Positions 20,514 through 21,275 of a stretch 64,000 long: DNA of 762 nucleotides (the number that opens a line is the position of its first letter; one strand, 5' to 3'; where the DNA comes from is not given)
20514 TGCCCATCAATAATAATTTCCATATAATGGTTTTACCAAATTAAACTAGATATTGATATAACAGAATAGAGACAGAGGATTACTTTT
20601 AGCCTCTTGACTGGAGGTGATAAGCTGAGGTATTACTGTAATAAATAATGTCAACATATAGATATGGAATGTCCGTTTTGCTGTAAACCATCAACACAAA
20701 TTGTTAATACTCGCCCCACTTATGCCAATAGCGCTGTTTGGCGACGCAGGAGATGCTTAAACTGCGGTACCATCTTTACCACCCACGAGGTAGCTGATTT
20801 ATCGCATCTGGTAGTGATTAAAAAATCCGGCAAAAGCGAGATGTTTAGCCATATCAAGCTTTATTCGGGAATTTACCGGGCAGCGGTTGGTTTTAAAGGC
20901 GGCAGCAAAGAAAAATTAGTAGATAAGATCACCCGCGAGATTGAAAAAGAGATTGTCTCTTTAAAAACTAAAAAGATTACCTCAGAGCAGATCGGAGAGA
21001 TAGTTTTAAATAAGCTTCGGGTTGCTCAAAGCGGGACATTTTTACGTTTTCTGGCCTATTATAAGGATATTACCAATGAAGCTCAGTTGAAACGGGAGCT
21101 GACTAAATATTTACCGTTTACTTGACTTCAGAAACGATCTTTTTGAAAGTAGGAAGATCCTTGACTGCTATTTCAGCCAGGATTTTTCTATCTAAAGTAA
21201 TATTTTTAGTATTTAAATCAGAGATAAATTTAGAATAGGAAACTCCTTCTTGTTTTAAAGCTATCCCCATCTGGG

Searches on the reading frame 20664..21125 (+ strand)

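Call 62: search_protein_families(library=pfam, proteins=[window:20664-21125:+], max_evalue=0.0001)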
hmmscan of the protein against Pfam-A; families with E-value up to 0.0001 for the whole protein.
window:20664-21125:+ (153 aa): 2 families
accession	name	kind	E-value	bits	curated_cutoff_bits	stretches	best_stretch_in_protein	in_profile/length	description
PF22811.2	Zn_ribbon_NrdR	-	6.1e-14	52.1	27.2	1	1-42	1-42/42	Transcriptional repressor NrdR-like, N-terminal domain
PF03477.21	ATP-cone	-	7.9e-13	49.2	25.8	1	50-135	2-84/88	ATP cone domain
